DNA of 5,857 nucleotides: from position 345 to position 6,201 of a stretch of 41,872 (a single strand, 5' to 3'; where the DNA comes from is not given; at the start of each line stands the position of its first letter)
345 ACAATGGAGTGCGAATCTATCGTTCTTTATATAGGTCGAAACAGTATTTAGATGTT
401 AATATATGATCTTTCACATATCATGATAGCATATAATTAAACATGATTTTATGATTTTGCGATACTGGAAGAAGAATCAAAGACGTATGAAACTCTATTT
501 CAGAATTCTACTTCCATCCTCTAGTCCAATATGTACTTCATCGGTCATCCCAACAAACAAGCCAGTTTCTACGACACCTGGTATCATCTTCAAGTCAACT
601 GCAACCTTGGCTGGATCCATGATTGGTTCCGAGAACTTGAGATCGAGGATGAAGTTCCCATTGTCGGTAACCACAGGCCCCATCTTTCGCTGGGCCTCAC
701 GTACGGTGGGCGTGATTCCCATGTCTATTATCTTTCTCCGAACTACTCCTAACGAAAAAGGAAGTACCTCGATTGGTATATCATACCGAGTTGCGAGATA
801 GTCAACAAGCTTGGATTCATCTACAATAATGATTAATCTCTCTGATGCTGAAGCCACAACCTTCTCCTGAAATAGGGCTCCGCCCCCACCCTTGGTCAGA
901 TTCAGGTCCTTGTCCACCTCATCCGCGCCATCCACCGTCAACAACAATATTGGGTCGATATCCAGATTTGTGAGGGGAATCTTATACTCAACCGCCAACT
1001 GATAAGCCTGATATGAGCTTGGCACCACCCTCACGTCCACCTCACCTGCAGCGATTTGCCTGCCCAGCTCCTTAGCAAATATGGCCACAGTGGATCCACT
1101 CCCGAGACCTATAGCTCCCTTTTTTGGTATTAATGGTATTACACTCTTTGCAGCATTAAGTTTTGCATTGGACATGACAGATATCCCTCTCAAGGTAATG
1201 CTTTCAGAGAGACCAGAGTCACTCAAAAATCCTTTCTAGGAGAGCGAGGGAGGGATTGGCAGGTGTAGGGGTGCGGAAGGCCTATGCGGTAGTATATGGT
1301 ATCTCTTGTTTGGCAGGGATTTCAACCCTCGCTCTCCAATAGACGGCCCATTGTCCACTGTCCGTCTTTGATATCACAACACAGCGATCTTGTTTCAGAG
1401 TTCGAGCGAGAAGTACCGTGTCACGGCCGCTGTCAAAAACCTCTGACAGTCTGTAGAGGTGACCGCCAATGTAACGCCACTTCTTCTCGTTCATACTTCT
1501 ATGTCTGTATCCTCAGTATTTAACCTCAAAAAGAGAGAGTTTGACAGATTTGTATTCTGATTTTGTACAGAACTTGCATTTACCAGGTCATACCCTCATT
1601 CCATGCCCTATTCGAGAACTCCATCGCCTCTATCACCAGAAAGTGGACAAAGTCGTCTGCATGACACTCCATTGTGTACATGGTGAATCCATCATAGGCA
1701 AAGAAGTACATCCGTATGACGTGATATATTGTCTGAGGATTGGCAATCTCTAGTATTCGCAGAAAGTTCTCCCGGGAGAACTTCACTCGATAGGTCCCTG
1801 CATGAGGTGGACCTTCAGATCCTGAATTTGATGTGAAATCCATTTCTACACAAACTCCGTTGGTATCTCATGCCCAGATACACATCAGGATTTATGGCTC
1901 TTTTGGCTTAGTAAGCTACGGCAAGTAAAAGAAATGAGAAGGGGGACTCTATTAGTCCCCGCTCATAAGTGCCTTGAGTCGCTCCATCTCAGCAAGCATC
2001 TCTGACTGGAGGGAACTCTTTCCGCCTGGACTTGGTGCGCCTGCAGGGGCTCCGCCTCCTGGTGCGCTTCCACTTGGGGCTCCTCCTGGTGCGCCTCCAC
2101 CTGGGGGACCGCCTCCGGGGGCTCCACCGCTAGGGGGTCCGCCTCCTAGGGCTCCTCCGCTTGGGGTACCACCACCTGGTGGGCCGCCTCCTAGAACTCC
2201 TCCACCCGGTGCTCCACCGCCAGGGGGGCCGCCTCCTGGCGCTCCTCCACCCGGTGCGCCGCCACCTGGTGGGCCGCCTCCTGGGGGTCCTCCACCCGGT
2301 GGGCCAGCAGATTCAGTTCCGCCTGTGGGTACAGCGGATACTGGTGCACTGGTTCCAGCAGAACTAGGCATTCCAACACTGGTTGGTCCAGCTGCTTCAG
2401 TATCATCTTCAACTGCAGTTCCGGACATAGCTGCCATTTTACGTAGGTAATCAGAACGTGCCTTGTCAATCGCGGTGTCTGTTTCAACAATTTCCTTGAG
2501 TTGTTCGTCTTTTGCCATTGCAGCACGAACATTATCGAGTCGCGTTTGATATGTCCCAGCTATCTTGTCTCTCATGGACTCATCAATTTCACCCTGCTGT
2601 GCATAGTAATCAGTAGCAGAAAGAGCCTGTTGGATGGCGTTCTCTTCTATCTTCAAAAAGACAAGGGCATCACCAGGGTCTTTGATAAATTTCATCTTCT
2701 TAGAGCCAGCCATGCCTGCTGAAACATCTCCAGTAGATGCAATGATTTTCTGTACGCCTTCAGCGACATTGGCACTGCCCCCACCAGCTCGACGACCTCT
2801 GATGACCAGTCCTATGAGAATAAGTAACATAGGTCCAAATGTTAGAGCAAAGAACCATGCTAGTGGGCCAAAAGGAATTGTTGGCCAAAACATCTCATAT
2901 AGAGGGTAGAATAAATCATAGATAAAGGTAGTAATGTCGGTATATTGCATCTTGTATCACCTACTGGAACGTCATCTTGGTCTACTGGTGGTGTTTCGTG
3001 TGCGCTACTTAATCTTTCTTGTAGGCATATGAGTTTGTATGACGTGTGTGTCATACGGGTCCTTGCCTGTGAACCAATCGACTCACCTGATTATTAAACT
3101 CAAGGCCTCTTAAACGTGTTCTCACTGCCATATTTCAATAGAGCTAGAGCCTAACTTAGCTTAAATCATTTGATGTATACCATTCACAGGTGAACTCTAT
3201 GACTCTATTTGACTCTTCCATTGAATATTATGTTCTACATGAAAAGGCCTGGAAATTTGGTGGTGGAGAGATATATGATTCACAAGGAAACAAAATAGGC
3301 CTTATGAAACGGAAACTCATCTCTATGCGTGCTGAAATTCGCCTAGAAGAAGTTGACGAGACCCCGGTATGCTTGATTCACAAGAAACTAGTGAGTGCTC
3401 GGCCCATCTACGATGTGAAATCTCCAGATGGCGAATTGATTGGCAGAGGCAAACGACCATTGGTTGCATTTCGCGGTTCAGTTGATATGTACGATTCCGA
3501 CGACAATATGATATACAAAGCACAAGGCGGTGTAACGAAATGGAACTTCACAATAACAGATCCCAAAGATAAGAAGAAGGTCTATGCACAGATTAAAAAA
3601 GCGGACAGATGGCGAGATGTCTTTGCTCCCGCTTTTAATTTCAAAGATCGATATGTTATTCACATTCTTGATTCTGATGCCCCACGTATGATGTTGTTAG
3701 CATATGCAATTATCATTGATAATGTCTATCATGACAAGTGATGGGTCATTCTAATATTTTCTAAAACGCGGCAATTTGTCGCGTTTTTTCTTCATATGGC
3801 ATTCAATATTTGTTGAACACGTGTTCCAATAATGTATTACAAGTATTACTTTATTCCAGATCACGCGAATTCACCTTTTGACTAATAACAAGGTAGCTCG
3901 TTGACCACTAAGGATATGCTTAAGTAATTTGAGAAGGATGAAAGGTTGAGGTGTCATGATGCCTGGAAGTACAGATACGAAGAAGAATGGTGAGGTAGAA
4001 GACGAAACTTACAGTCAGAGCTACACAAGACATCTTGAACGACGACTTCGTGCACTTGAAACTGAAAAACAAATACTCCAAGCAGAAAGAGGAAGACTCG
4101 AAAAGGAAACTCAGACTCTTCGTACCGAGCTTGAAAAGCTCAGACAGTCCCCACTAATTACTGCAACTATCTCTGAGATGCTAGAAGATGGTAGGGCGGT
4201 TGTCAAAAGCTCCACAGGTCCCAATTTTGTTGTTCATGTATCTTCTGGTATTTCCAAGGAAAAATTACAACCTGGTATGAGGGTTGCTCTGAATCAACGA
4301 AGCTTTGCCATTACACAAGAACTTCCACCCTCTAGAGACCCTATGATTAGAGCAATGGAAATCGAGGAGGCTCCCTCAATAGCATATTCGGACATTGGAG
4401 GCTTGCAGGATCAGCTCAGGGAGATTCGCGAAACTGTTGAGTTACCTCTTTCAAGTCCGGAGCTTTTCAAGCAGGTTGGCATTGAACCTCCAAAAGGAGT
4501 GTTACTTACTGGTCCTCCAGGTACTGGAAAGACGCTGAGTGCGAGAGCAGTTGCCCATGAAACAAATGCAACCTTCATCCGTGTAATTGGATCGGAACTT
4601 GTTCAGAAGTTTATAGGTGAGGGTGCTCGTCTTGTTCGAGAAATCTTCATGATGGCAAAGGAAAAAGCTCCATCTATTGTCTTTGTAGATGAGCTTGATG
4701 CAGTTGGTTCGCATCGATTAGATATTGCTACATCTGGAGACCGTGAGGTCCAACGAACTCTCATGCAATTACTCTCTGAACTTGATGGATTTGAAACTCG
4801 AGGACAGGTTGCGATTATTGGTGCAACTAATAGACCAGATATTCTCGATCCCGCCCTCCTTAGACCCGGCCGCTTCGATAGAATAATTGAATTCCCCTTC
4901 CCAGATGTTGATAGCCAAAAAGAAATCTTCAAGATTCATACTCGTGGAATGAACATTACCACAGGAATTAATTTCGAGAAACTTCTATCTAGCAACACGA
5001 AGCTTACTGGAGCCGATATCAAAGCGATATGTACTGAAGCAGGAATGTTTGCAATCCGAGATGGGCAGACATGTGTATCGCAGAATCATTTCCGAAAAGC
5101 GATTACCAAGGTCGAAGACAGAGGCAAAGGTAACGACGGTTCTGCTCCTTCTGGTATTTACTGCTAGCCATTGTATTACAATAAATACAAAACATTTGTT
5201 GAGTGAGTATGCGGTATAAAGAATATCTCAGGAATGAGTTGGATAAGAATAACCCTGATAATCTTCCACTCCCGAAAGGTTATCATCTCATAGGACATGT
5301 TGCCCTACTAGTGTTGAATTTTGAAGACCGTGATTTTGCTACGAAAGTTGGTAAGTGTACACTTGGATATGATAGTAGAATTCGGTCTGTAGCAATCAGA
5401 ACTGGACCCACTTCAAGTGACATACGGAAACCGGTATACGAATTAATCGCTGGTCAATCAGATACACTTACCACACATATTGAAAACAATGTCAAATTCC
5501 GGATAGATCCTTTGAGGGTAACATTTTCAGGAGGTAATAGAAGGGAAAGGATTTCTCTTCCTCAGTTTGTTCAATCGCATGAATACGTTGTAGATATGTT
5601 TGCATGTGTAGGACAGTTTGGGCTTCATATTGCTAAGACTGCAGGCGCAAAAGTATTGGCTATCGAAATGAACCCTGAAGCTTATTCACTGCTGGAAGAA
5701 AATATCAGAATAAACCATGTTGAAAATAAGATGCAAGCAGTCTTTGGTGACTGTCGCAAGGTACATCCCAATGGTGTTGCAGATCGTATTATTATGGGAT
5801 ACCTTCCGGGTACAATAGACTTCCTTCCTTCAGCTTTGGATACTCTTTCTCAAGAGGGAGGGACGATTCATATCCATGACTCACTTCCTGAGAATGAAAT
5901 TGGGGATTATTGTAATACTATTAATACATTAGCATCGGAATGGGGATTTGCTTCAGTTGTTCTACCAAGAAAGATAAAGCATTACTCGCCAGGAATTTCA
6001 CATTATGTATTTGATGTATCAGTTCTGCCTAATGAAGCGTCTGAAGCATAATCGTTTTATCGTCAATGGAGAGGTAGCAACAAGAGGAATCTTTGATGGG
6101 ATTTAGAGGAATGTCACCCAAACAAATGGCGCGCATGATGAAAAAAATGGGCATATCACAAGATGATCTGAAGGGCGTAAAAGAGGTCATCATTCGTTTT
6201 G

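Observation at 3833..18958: An 18-bp quasi-palindromic element (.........-AT-TAATACA) saturates a 15-kb domain and is nearly absent elsewhere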

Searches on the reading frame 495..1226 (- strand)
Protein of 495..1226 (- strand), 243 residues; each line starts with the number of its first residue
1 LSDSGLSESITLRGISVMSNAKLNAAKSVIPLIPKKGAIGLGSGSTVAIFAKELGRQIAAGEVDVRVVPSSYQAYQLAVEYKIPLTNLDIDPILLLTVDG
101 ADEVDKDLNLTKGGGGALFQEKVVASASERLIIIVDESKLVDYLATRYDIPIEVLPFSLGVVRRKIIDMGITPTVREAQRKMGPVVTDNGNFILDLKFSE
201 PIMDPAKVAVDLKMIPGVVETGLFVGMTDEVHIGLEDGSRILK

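Call 8: search_protein_families(library=pfam, proteins=[window:495-1226:-])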
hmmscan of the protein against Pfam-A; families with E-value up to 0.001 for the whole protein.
window:495-1226:- (243 aa): 2 families
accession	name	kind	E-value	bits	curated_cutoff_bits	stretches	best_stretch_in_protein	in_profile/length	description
PF06026.20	Rib_5-P_isom_A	-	3.5e-61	206.2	26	1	67-238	2-173/173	Ribose 5-phosphate isomerase A (phosphoriboisomerase A)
PF00455.28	DeoRC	-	0.00011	22.6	31.8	0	20-58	4-42/160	DeoR C terminal sensor domain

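Call 64: find_homologous_proteins(query=window:495-1226:-, max_evalue=1e-20)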
Query window:495-1226:- (243 aa): 7887 proteins with E <= 1e-20 among 8000 candidates; the best 120 are listed.
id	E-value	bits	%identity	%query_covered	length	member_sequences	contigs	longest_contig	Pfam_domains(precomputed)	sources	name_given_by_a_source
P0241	3.2e-137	474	100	93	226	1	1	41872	PF06026.21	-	-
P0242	6.3e-127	440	92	93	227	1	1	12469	PF06026.21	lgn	-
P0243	9.9e-127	439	91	93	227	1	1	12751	PF06026.21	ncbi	-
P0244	1.0e-124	433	91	93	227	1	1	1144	PF06026.21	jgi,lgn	-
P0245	1.8e-124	432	88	93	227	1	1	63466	PF06026.21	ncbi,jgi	ncbi:MAG: ribose 5-phosphate isomerase A [Candidatus Thorarchaeota archaeon]|jgi:ribose 5-phosphate 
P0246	6.6e-124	430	89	93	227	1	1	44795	PF06026.21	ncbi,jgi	ncbi:MAG: ribose 5-phosphate isomerase A [Candidatus Thorarchaeota archaeon]|jgi:ribose 5-phosphate 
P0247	1.8e-123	429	89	93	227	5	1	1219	PF06026.21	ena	-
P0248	2.2e-122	425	88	93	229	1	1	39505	PF06026.21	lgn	-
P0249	7.2e-122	423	89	93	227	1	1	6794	PF06026.21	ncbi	-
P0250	1.3e-121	422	88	93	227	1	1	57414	PF06026.21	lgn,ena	-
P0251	3.6e-121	421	88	93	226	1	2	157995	PF06026.21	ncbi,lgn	ncbi:MAG: ribose 5-phosphate isomerase A [Candidatus Thorarchaeota archaeon]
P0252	4.8e-121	421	86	93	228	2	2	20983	PF06026.21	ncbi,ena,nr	ncbi:MAG: ribose 5-phosphate isomerase A [Candidatus Thorarchaeota archaeon]|nr:ribose 5-phosphate i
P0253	1.4e-120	419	87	93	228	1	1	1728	PF06026.21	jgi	-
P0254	2.0e-120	419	88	93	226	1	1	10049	PF06026.21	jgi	-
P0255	2.6e-120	418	85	93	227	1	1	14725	PF06026.21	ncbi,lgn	ncbi:MAG: ribose 5-phosphate isomerase A [Candidatus Thorarchaeota archaeon]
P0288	2.5e-113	395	82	93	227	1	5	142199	PF00455.29,PF06026.21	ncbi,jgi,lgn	-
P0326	4.4e-109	382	77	93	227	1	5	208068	PF06026.21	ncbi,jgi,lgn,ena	ncbi:MAG: ribose 5-phosphate isomerase A [Candidatus Thorarchaeota archaeon]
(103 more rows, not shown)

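Call 65: find_encoding_contigs(protein=P0326, flank=10000, max_places=1)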
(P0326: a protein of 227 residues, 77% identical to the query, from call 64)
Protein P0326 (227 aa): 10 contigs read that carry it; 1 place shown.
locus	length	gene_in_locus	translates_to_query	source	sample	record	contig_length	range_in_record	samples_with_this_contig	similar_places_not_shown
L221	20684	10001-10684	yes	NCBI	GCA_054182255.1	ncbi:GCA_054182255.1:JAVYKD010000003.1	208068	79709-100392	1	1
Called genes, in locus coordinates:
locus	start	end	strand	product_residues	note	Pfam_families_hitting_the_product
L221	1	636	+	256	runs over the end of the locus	PF24872:DUF2110_N, PF09883:DUF2110, PF24873:DUF2110_C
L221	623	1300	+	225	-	PF01479:S4, PF13649:Methyltransf_25 (weak)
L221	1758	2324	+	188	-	PF01169:GDT1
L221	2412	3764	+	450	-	PF18195:GatD_N, PF00710:Asparaginase, PF17763:Asparaginase_C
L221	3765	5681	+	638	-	PF02934:GatB_N, PF02938:GAD, PF02637:GatB_Yqey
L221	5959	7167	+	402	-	PF00162:PGK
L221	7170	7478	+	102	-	PF06961:DUF1294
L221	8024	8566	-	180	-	PF04525:LOR, PF03803:Scramblase (weak)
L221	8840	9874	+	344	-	-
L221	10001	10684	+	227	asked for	PF06026:Rib_5-P_isom_A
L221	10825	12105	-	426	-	PF00437:T2SSE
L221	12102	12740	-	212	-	PF02778:tRNA_int_endo_N (weak), PF01974:tRNA_int_endo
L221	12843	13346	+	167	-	PF01750:HycI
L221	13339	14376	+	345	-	PF01008:IF-2B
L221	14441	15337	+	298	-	-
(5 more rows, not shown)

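Call 66: find_encoding_contigs(protein=P0288, flank=10000, max_places=1)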
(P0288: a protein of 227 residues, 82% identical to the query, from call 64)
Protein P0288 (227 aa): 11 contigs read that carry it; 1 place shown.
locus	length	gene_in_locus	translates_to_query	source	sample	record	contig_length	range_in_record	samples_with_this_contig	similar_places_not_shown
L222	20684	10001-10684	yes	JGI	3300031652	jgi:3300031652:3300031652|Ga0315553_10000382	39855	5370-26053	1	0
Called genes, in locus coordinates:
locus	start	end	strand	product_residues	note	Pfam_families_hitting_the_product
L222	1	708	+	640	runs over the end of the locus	PF02934:GatB_N, PF02938:GAD, PF02637:GatB_Yqey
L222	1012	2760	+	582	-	PF00270:DEAD, PF04851:ResIII, PF00271:Helicase_C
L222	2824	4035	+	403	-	PF00162:PGK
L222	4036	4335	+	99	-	PF06961:DUF1294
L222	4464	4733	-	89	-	PF18905:DUF5661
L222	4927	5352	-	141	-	-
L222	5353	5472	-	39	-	-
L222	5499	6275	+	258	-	-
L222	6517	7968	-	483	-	-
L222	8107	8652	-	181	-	PF04525:LOR, PF03803:Scramblase (faint)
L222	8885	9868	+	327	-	-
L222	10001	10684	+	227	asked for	PF00455:DeoRC (faint), PF06026:Rib_5-P_isom_A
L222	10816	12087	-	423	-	PF00437:T2SSE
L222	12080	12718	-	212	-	PF02778:tRNA_int_endo_N, PF01974:tRNA_int_endo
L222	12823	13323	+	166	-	PF01750:HycI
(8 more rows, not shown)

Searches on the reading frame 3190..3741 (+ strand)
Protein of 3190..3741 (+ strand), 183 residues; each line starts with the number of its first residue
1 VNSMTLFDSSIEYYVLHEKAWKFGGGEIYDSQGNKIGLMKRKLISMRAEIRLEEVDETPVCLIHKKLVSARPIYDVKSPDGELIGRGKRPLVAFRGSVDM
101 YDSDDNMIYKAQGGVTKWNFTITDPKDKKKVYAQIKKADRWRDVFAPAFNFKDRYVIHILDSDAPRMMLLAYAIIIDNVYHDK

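Call 8: search_protein_families(library=pfam, proteins=[window:3190-3741:+])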
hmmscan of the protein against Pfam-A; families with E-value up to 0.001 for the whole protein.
window:3190-3741:+ (183 aa): 2 families
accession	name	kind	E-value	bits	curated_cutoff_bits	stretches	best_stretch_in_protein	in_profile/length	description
PF04525.18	LOR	-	1.4e-08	35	24.5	1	24-146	28-163/187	LURP-one-related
PF03803.21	Scramblase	-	1.2e-05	25.2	25.4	1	67-182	101-220/221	Scramblase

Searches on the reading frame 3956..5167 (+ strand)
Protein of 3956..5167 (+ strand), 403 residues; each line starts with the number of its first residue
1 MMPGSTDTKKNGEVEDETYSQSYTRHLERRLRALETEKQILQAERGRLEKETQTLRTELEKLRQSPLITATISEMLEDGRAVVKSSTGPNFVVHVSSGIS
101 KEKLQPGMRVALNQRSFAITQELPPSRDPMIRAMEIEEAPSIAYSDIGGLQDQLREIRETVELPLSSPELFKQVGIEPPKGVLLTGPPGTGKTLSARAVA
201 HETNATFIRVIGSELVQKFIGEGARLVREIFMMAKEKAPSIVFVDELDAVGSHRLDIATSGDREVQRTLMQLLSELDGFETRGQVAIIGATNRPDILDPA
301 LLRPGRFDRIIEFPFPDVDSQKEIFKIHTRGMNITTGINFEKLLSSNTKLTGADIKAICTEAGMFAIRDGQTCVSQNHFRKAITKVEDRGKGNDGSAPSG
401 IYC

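Call 8: search_protein_families(library=pfam, proteins=[window:3956-5167:+])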
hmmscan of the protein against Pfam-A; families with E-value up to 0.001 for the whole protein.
window:3956-5167:+ (403 aa): 10 families
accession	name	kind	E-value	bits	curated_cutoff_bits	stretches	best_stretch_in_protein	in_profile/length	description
PF00004.35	AAA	-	1.6e-43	148.8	21.2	1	182-314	1-130/131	ATPase family associated with various cellular activities (AAA)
PF16450.11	Prot_ATP_ID_OB_C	-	9e-16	57.9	23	1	70-124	2-56/56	Proteasomal ATPase OB C-terminal domain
PF17862.7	AAA_lid_3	-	1.2e-09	38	27.2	1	350-380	14-44/45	AAA+ lid domain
PF17758.7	Prot_ATP_ID_OB_N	-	6e-07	29.5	23.4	1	70-119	3-52/62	Proteasomal ATPase OB N-terminal domain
PF07728.20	AAA_5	-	7.6e-06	26.4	22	1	181-302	1-136/139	AAA domain (dynein-related subfamily)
PF21236.3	PRS7_OB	-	1e-05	25.4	26.7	1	67-124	8-69/69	26S proteasome regulatory subunit 7, OB domain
PF13191.12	AAA_16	-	2.6e-05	25.2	32.6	1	170-267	15-122/167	AAA ATPase domain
PF13401.12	AAA_22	-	7.7e-05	23.5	27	0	182-210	8-39/130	AAA domain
PF07724.20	AAA_2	-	0.00024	21.6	27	1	182-274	6-100/166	AAA domain (Cdc48 subfamily)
PF20720.3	nSTAND3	-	0.00047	20.3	27.2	0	182-276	20-98/155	Novel STAND NTPase 3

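Call 10: find_encoding_contigs(protein=window:3956-5167:+, flank=10000, max_places=6)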
Protein window:3956-5167:+ (403 aa): no gene with exactly this product is on record in the collection.

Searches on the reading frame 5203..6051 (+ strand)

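Call 8: search_protein_families(library=pfam, proteins=[window:5203-6051:+])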
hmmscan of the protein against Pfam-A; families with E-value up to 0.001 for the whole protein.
window:5203-6051:+ (282 aa): 5 families
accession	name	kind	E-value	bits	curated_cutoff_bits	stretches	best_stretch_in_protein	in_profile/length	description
PF02475.24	TRM5-TYW2_MTfase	-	1e-42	146.3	28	1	90-231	1-142/164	TRM5/TYW2 methyltransferase domain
PF25133.1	TYW2_N_2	-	1.3e-09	38.5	27.7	1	6-86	2-78/79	TYW2 N-terminal domain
PF06325.19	PrmA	-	0.00032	20.8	22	1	119-222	155-256/296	Ribosomal protein L11 methyltransferase (PrmA)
PF09445.16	Methyltransf_15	-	0.00035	20.6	22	1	127-187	2-61/165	RNA cap guanine-N2 methyltransferase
PF03602.21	Cons_hypoth95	-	0.0005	20.2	24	0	126-186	42-102/182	Conserved hypothetical protein 95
